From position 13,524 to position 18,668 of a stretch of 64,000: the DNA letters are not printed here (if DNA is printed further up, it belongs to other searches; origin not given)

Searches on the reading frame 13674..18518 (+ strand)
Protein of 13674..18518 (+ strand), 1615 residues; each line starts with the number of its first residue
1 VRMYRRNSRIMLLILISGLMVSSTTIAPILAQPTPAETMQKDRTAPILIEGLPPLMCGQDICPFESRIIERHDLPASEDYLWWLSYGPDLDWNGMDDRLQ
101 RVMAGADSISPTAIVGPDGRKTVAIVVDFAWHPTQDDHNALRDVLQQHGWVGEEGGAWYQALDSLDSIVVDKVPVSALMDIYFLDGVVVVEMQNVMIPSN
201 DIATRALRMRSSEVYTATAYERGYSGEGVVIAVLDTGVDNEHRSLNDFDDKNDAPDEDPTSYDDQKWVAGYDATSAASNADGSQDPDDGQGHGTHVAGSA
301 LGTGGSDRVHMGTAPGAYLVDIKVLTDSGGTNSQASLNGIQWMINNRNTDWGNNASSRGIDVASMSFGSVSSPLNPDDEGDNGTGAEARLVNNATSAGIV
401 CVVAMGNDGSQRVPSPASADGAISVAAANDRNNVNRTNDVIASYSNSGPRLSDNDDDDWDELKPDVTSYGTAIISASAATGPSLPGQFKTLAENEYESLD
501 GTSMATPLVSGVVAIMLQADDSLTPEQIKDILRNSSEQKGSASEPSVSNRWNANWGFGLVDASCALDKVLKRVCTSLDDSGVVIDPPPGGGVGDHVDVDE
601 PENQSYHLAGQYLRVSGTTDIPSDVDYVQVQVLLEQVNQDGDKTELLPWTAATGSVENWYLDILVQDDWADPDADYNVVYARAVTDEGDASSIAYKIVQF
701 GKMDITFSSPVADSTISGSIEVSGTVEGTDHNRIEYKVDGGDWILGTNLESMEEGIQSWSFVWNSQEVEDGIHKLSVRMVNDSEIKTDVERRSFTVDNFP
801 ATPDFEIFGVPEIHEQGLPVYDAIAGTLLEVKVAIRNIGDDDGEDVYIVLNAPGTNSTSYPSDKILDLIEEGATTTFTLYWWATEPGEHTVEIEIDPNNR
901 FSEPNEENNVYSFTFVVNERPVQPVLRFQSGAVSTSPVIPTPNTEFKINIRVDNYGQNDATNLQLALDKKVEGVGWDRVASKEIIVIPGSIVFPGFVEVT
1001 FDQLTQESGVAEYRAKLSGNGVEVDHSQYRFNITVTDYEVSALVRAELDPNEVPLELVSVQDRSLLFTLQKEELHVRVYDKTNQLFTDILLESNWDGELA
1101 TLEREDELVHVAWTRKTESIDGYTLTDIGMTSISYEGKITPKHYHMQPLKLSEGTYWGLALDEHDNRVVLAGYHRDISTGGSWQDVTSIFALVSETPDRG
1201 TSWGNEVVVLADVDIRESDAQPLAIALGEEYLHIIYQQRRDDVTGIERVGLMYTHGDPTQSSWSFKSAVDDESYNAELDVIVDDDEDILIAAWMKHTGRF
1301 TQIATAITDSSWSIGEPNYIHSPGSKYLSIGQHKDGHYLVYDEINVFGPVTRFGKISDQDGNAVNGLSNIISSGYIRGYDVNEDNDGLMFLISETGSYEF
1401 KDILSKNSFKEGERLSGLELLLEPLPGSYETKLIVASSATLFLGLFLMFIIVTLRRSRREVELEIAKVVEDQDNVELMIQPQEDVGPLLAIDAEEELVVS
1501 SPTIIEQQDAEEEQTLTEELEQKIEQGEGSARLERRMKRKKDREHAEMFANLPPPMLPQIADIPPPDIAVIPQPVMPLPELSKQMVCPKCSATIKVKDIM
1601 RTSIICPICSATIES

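Call 28: search_protein_families(library=pfam, proteins=[window:13674-18518:+], max_evalue=0.00001)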
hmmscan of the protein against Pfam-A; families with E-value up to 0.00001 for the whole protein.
window:13674-18518:+ (1615 aa): 2 families
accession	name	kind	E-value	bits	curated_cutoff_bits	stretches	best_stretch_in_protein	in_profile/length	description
PF00082.27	Peptidase_S8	-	6.6e-49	167.2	21.8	1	226-541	1-278/288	Subtilase family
PF07705.17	CARDB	-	1.6e-16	60.8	22.7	1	803-912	2-100/101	CARDB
